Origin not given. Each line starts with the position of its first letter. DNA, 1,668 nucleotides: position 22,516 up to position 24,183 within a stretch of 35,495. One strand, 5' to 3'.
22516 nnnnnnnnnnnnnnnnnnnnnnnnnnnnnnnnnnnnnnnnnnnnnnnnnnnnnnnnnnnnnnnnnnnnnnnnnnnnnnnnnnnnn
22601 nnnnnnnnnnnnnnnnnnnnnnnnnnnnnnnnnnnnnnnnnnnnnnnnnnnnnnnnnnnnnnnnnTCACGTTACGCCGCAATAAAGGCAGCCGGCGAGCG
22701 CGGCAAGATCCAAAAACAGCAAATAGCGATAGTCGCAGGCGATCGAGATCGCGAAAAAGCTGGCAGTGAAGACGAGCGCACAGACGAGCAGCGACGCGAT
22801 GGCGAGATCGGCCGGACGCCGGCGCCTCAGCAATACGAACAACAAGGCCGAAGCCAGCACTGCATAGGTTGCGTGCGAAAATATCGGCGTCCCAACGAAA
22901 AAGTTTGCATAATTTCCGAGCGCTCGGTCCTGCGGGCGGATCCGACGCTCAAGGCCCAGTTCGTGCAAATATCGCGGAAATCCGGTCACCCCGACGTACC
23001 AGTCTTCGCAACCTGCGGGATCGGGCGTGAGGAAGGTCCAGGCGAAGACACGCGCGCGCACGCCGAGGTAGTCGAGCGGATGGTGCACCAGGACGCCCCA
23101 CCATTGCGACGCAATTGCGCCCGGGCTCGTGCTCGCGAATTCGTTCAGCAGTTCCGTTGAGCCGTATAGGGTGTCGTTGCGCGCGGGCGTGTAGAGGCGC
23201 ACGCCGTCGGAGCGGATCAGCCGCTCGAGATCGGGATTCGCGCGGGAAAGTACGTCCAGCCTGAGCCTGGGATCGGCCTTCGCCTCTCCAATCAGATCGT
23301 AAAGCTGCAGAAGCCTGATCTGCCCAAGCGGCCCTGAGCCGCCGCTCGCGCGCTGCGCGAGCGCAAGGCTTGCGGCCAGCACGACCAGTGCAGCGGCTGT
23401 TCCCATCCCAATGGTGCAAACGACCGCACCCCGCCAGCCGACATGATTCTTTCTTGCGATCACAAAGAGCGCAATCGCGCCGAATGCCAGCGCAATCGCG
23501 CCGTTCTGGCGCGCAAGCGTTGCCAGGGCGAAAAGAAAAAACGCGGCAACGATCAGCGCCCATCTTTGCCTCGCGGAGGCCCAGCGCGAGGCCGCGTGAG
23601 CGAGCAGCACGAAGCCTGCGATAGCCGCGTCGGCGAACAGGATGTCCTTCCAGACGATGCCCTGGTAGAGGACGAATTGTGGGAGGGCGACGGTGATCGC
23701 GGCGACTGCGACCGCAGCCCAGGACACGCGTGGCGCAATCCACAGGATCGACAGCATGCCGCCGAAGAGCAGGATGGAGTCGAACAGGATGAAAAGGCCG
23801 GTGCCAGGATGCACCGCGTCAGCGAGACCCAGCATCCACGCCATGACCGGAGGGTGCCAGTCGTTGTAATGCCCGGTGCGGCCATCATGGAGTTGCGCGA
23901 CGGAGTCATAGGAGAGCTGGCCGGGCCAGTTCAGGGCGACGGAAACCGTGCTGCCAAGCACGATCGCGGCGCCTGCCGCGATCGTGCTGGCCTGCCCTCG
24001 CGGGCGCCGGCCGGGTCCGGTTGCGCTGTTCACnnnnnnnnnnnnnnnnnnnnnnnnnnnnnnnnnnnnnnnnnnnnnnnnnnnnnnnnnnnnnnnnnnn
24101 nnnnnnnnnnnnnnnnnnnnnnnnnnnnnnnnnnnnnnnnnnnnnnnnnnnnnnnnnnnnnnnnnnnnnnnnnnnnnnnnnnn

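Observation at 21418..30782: One GT2-GtrA donor enzyme and three different GT-C-like acceptor enzymes: multi-target periplasmic glycosylation system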

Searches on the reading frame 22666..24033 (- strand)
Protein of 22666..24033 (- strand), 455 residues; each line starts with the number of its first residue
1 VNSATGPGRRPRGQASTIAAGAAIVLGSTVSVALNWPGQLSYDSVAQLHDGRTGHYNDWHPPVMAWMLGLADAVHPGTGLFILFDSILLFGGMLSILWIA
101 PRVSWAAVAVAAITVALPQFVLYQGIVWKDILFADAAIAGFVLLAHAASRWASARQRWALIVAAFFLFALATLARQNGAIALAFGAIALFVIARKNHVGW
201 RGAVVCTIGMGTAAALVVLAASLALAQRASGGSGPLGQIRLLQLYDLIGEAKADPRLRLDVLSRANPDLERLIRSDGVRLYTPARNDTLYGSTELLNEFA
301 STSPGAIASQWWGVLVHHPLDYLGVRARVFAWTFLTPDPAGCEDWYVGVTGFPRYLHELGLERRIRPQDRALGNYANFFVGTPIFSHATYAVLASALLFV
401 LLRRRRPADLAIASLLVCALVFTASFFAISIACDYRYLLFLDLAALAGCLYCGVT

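Call 3: search_protein_families(library=pfam, proteins=[window:22666-24033:-], max_evalue=0.01)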
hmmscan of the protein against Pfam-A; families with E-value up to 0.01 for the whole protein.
window:22666-24033:- (455 aa): 0 families

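Call 4: search_protein_families(library=ncbifam, proteins=[window:22666-24033:-], max_evalue=0.01)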
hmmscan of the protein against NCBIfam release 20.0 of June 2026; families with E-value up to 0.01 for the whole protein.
window:22666-24033:- (455 aa): 0 families

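Call 6: search_protein_families(library=pfam, proteins=[window:22666-24033:-], max_evalue=10)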
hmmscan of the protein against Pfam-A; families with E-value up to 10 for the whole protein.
window:22666-24033:- (455 aa): 0 families

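Call 14: find_homologous_proteins(query=window:22666-24033:-)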
Query window:22666-24033:- (455 aa): 1180 proteins with E <= 0.001 among 8000 candidates; the best 120 are listed.
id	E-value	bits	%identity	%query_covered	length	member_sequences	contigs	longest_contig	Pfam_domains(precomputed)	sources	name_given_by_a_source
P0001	9.9e-298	1006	100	100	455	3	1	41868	-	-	-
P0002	2.1e-272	922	91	100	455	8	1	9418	-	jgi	jgi:hypothetical protein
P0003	1.3e-271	919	92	100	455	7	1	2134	-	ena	-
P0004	1.7e-263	893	89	100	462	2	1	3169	-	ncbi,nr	ncbi:MAG TPA: hypothetical protein VG274_00280 [Rhizomicrobium sp.]|nr:hypothetical protein [Rhizomi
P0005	9.4e-249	844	84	100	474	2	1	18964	-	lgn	-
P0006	7.1e-232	788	79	100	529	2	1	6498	-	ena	-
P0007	2.3e-198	678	70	98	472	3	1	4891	-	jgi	jgi:hypothetical protein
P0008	3.0e-188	645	68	93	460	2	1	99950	-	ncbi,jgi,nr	ncbi:MAG TPA: hypothetical protein VHX61_19590 [Rhizomicrobium sp.]|jgi:hypothetical protein|nr:hypo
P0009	5.9e-184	630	68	95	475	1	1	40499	-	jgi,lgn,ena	-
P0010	6.2e-177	607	62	97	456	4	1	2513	-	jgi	jgi:hypothetical protein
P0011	3.3e-176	605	62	98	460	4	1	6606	-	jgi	jgi:hypothetical protein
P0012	1.6e-175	603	63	96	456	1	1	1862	-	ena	-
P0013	1.1e-174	600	63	98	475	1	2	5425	-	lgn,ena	-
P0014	2.2e-173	596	63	99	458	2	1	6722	-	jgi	-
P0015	1.4e-172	593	61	98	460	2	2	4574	-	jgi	jgi:hypothetical protein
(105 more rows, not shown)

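Call 21: search_solved_structures(query=A2, max_evalue=10)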
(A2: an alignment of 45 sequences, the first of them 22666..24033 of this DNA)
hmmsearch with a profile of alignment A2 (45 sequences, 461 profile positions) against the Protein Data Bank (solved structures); distinct sequences matched with E-value up to 10: 3.
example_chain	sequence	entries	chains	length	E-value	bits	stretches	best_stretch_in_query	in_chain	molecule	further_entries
6yvh_A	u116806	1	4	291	0.72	11.9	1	356-420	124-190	Pre-mRNA-splicing factor CWC22 homolog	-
4c9b_B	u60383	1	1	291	0.72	11.9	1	356-420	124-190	PRE-MRNA-SPLICING FACTOR CWC22 HOMOLOG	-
8c6j_H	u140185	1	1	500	1.9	10.6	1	356-420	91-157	Pre-mRNA-splicing factor CWC22 homolog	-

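Call 42: predict_structure(alignment_id=A2)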
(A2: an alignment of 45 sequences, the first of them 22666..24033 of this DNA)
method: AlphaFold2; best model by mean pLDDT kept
length: 455 residues; sequences in the alignment: 45
mean_pLDDT: 88.9   pTM: 0.90
mean pLDDT of the five models: 88.9, 87.7, 85.6, 83.0, 80.1
residues with pLDDT >= 90: 281; 70-90: 136; 50-70: 24; < 50: 14
segments of 3 or more residues with pLDDT < 50: 1-10
pLDDT, mean of each block of 10 residues (from residue 1): 42 84 97 90 86 78 89 87 95 96 94 94 88 97 98 97 98 91 98 97 97 96 80 68 92 93 96 93 67 89 94 94 90 70 70 87 87 87 89 98 97 98 90 83 98 97
secondary structure, 60 per line:
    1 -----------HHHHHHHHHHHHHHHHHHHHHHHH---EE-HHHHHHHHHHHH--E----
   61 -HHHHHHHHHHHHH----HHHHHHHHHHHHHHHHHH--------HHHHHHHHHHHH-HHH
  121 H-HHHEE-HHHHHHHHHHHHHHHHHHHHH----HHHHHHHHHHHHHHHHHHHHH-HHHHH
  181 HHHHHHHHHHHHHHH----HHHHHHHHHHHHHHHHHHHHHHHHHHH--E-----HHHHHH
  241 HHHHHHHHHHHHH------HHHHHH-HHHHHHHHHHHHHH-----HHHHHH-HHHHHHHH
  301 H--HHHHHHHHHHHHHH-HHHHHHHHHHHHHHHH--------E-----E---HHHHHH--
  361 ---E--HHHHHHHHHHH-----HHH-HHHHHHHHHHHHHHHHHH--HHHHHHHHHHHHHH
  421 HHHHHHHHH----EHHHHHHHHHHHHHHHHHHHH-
elements in order: H12-35 H42-53 H62-74 H79-96 H105-116 H118-121 H129-149 H154-174 H176-195 H200-226 H235-253 H260-265 H267-280 H286-291 H293-301 H304-317 H319-334 H353-358 H367-377 H387-404 H407-429 H435-454

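Call 44: fold_search(model_id=the predicted structure, library=pdb)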
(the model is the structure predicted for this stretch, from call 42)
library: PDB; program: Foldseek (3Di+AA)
matches with E <= 10: 200; with E <= 0.001: 1
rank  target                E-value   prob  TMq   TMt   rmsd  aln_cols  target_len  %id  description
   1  7e9s_A                5.1e-04  1.00  0.42  0.24  16.8       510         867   14  Archaeal oligosaccharyltransferase AglB from Archaeoglobus fulgidus in complex with an inhibitory peptide and a dolich (released 2021-09-08)
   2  6p25_B                1.5e-03  1.00  0.36  0.25   6.0       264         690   13  Structure of S. cerevisiae protein O-mannosyltransferase Pmt1-Pmt2 complex bound to the sugar donor and a peptide acce (released 2019-07-10)
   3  3wak                  2.6e-03  1.00  0.40  0.23  15.1       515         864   14  Crystal structure of the Archaeoglobus fulgidus oligosaccharyltransferase (O29867_ARCFU) in the apo form (released 2013-10-30)
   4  3waj                  3.4e-03  1.00  0.38  0.24  15.9       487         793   15  Crystal structure of the Archaeoglobus fulgidus oligosaccharyltransferase (O29867_ARCFU) complex with Zn and sulfate (released 2013-10-30)
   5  9i5k_A                6.0e-03  1.00  0.42  0.39  17.9       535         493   11  Structure of the Chaetomium thermophilum Pmt4 homodimer (C2 symmetry) (released 2025-12-24)
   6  5gmy_A                7.7e-03  1.00  0.43  0.25  16.8       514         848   12  Crystal structure of the Archaeoglobus fulgidus oligosaccharyltransferase (O29867_ARCFU) tethered with an acceptor pep (released 2017-02-01)
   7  9e6i_B                1.4e-02  1.00  0.35  0.23   5.8       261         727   13  Cryo-EM structure of Saccharomyces cerevisiae Pmt4-Ccw5 complex (released 2025-10-15)
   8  9e61_B                1.4e-02  1.00  0.35  0.23   5.8       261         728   13  Cryo-EM structure of Saccharomyces cerevisiae Pmt4 apo form (released 2025-10-15)
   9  9e61_A                1.5e-02  1.00  0.35  0.23   5.8       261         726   13  Cryo-EM structure of Saccharomyces cerevisiae Pmt4 apo form (released 2025-10-15)
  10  9i5l_A                1.7e-02  1.00  0.37  0.25   4.6       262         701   12  Structure of the Chaetomium thermophilum Pmt4 homodimer (C1 symmetry) (released 2025-12-24)
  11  5ezm                  3.8e-02  0.98  0.36  0.31  20.6       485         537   14  Crystal Structure of ArnT from Cupriavidus metallidurans in the apo state (released 2016-02-17)
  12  5f15                  4.0e-02  0.97  0.36  0.31  20.2       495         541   14  Crystal Structure of ArnT from Cupriavidus metallidurans bound to Undecaprenyl phosphate (released 2016-02-17)
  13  9dlh                  4.5e-02  1.00  0.42  0.33   9.8       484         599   10  donor substrate analog-bound AftB (released 2025-06-25)
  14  9s6r_A                5.6e-02  0.97  0.36  0.41  16.1       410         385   13  Ternary cryo-EM structure of yeast ALG3 with Dol25-PP-GlcNAc2Man5, Dol25-P-Man, and Fab (released 2026-03-18)
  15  7bvc_A                1.3e-01  0.85  0.35  0.17  18.6       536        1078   14  Cryo-EM structure of Mycobacterium smegmatis arabinosyltransferase EmbA-EmbB-AcpM2 in complex with ethambutol (released 2020-04-29)
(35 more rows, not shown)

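Call 71: search_protein_families(library=pfam, alignment_id=A2, max_evalue=0.01)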
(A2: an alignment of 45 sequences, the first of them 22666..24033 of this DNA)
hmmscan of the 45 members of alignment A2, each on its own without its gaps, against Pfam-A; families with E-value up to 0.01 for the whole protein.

A. member 1, window:22666-24033:- (455 aa): 0 families

B. families by the number of members that match (of 45 scanned): 4 families
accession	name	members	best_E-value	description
PF13231.12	PMT_2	8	2.4e-07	Dolichyl-phosphate-mannose-protein mannosyltransferase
PF09913.15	DUF2142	2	2.8e-06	Predicted membrane protein (DUF2142)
PF23539.1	DUF7134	1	0.00047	Domain of unknown function (DUF7134)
PF06532.16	NrsF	1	0.0029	Negative regulator of sigma F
